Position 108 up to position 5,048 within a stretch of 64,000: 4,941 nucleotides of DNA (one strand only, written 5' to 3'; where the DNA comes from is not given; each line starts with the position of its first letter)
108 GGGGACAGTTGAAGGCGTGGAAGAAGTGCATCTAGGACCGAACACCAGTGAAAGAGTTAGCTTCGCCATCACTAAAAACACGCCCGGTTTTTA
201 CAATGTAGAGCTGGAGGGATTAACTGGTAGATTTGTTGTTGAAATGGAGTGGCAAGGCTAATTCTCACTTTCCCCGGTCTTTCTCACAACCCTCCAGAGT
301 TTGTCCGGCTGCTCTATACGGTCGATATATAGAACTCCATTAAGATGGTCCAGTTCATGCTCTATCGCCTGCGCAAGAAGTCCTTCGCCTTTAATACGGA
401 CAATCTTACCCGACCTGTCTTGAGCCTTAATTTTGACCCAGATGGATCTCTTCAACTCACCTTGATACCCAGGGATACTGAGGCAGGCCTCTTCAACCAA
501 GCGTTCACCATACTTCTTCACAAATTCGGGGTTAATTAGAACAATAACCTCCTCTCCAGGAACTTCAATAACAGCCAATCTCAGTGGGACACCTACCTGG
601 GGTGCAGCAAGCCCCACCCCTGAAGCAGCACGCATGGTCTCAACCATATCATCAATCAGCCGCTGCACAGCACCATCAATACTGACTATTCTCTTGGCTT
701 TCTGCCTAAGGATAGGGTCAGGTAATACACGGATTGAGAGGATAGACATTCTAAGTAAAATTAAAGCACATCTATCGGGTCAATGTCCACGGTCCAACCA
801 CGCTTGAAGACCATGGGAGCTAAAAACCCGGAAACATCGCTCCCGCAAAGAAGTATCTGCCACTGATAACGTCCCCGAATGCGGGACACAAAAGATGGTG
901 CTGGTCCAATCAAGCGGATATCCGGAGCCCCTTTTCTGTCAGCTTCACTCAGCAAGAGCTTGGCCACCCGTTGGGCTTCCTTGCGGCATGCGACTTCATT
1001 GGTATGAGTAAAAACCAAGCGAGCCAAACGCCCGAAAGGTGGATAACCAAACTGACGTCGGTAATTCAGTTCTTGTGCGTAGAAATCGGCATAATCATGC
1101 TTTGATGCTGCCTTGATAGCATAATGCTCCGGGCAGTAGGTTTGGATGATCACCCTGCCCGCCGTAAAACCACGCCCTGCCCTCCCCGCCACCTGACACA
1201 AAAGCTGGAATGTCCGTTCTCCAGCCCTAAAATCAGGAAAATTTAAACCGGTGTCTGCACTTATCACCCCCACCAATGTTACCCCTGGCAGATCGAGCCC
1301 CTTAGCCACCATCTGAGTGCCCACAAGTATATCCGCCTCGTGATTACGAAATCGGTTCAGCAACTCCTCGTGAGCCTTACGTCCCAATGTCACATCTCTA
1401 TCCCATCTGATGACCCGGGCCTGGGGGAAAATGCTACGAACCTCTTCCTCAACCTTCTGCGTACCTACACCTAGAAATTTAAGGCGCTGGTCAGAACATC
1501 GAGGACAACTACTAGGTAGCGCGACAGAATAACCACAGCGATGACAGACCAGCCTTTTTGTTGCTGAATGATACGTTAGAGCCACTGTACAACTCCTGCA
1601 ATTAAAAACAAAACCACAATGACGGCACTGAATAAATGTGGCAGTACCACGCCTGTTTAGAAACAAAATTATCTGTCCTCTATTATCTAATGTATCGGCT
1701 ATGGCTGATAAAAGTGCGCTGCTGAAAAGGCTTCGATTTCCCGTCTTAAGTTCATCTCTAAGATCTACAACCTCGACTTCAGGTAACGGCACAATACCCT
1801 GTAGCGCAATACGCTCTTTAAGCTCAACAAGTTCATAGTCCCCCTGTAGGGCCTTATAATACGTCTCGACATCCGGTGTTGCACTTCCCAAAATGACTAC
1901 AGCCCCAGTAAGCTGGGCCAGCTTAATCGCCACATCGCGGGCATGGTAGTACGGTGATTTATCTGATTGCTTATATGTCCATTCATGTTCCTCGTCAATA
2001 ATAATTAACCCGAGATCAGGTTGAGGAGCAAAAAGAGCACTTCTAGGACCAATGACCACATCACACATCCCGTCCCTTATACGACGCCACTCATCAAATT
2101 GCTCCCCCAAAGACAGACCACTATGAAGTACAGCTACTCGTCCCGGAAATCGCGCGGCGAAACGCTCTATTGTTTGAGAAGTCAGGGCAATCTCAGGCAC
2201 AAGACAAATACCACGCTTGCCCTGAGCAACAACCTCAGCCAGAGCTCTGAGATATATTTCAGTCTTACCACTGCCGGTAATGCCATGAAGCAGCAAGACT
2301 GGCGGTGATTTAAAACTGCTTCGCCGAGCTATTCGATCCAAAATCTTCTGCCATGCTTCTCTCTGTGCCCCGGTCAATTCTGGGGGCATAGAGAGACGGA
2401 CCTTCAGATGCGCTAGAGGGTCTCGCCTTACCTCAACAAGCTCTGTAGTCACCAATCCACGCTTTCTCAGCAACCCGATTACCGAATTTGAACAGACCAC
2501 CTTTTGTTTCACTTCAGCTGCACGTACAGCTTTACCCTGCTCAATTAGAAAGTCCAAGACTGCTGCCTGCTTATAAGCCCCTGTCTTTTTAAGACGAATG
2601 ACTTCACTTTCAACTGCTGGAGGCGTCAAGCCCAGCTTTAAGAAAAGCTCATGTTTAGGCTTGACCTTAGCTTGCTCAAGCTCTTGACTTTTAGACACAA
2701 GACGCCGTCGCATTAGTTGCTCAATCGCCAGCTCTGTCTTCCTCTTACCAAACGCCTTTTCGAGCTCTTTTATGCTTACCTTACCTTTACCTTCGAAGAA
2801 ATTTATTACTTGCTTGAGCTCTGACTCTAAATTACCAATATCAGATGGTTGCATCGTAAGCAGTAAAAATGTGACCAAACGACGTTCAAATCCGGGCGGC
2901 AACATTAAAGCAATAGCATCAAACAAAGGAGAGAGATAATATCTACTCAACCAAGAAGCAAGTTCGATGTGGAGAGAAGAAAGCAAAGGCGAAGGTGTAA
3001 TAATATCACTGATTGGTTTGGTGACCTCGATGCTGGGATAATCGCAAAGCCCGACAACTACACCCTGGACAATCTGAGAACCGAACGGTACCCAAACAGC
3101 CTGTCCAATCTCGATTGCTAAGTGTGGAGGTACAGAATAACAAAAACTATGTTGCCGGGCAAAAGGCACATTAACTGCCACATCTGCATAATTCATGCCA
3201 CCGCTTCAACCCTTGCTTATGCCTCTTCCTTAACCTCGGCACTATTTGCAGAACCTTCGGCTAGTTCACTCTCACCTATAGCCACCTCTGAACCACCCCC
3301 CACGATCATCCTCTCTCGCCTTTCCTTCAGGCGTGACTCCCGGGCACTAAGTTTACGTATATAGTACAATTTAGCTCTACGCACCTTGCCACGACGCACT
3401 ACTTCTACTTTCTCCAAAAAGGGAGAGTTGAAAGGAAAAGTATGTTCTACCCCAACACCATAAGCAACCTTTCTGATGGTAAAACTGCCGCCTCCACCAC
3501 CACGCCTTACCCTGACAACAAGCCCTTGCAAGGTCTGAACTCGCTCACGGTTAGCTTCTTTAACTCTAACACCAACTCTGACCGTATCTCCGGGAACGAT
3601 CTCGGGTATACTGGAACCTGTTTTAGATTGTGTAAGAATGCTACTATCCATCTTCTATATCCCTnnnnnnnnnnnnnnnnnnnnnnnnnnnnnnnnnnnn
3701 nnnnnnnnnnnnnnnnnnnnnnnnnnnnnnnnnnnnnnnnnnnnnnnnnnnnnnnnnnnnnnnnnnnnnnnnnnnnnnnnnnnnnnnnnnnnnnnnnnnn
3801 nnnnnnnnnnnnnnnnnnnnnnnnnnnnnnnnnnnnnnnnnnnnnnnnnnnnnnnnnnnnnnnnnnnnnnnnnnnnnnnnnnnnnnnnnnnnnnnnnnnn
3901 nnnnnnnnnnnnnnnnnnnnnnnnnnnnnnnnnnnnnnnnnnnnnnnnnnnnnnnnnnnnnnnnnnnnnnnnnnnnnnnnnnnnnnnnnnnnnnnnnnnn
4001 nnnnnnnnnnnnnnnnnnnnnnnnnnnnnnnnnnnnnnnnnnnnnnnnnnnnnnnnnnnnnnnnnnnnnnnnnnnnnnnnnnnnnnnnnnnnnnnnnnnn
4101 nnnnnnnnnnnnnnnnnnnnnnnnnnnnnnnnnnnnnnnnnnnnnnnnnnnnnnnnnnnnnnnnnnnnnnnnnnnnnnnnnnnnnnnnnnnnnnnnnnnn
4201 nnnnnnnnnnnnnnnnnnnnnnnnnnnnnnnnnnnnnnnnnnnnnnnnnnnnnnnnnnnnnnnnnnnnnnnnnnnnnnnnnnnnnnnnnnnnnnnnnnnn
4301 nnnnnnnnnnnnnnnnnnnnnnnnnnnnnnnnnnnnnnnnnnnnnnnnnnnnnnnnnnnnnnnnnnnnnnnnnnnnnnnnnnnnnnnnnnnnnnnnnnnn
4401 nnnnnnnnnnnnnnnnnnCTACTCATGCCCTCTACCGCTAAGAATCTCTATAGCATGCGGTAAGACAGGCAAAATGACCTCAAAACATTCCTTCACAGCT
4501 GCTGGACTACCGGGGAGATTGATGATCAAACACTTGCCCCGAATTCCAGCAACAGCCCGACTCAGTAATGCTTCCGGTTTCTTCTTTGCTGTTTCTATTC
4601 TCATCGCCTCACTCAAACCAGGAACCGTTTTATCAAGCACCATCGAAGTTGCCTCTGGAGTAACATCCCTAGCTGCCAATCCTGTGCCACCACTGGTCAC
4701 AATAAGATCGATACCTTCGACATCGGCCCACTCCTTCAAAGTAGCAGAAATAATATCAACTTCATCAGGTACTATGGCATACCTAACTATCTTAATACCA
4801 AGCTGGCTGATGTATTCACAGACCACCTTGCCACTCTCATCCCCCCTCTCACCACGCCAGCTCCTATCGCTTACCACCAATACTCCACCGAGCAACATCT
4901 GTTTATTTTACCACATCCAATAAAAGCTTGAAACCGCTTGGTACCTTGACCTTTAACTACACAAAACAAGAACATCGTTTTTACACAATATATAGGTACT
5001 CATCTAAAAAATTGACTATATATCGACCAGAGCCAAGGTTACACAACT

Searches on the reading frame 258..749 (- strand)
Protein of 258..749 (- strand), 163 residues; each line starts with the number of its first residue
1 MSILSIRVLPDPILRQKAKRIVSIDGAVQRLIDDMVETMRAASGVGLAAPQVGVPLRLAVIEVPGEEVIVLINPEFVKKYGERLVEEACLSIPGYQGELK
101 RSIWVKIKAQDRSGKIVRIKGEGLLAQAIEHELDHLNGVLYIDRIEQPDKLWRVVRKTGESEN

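Call 80: search_protein_families(library=pfam, proteins=[window:258-749:-], max_evalue=0.00001)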
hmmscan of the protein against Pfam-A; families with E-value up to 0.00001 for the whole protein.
window:258-749:- (163 aa): 1 family
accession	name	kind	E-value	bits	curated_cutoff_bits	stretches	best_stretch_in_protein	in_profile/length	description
PF01327.26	Pep_deformylase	-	2.3e-46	157.7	22.8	1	4-149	2-154/156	Polypeptide deformylase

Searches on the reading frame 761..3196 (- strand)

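Call 80: search_protein_families(library=pfam, proteins=[window:761-3196:-], max_evalue=0.00001)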
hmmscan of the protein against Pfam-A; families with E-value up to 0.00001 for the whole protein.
window:761-3196:- (811 aa): 6 families
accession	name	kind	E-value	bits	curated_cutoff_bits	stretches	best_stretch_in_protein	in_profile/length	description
PF17764.6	PriA_3primeBD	-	1.4e-22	79.8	22.7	1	5-100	1-96/96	3'DNA-binding domain (3'BD)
PF00270.35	DEAD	-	2.6e-16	60.3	26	1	277-445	3-163/167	DEAD/DEAH box helicase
PF18074.6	PriA_C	-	8e-14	52.7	26.9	1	720-807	1-95/95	Primosomal protein N C-terminal domain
PF04851.21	ResIII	-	2.1e-12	47.7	22.5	1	274-442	4-163/164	Type III restriction enzyme, res subunit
PF00271.37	Helicase_C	-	6.9e-11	42.8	23.5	1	604-675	49-108/110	Helicase conserved C-terminal domain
PF18319.7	Zn_ribbon_PriA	-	2.4e-07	31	26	1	533-557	1-25/27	PriA DNA helicase Cys-rich region (CRR) domain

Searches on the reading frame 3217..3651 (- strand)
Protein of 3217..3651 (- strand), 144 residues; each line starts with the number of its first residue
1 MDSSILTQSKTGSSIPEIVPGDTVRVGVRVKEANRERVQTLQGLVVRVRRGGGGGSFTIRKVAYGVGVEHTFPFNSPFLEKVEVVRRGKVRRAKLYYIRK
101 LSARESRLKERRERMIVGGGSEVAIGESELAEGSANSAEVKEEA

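Call 80: search_protein_families(library=pfam, proteins=[window:3217-3651:-], max_evalue=0.00001)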
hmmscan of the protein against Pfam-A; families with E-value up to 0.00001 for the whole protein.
window:3217-3651:- (144 aa): 1 family
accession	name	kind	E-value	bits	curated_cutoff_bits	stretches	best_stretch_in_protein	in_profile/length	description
PF01245.26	Ribosomal_L19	-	8e-38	129.3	22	1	7-111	7-111/111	Ribosomal protein L19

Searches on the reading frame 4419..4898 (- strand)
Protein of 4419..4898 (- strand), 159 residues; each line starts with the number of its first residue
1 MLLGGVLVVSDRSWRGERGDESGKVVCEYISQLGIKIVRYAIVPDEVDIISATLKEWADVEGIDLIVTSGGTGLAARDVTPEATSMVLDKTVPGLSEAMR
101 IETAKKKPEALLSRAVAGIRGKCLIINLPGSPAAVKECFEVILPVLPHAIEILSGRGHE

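Call 80: search_protein_families(library=pfam, proteins=[window:4419-4898:-], max_evalue=0.00001)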
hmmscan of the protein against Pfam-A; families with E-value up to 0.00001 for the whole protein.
window:4419-4898:- (159 aa): 1 family
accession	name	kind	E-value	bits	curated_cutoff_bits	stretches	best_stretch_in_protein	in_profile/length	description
PF00994.29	MoCF_biosynth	-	2e-33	115.5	26.6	1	5-148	1-144/144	Probable molybdopterin binding domain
